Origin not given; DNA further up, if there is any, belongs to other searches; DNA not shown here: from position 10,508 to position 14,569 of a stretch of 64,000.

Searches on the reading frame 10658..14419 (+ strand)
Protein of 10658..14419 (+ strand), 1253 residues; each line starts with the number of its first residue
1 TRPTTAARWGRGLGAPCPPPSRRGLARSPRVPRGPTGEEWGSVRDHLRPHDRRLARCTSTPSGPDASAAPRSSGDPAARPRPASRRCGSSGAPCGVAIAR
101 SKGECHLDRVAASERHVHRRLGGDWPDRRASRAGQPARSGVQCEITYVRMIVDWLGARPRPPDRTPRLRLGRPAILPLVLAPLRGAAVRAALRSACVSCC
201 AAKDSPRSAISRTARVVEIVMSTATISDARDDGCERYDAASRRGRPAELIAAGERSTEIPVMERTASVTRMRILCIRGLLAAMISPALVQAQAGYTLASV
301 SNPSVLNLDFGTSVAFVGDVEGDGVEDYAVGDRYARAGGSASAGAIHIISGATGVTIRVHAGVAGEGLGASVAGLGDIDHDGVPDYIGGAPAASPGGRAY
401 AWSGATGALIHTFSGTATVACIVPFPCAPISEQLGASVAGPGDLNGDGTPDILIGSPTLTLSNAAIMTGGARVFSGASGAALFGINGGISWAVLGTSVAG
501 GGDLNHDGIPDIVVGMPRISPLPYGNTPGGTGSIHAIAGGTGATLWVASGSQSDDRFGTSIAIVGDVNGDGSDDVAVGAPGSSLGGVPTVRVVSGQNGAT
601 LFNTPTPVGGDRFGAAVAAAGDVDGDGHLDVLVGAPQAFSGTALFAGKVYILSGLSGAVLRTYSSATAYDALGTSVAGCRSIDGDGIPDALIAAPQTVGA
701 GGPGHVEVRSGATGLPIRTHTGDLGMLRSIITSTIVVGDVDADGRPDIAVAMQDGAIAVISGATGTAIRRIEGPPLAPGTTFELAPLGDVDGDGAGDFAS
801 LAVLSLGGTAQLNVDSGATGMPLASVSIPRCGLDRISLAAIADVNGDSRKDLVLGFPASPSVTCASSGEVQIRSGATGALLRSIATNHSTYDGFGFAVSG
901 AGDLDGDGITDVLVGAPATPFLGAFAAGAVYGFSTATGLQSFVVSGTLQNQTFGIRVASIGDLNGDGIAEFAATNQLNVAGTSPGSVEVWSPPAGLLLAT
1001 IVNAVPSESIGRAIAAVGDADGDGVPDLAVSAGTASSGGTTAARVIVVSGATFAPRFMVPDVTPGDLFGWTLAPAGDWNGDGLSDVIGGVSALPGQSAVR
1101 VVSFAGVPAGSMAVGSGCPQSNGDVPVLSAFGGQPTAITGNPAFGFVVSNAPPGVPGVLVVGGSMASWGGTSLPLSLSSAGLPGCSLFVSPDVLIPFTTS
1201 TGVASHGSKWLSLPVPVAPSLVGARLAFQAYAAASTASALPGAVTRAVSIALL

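Call 32: search_protein_families(library=pfam, proteins=[window:10658-14419:+], max_evalue=0.00001)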
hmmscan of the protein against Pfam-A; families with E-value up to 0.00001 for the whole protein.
window:10658-14419:+ (1253 aa): 3 families
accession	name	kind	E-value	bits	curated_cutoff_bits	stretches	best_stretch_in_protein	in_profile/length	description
PF01839.29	FG-GAP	-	8.6e-56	185.5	22.1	2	613-652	1-37/37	FG-GAP repeat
PF13517.12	FG-GAP_3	-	8.1e-31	106.9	26.9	1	566-633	1-61/61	FG-GAP-like repeat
PF23727.1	Beta-prop_FAM234A_B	-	6.2e-10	38.6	26.4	0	532-599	100-165/467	FAM234A/B beta-propeller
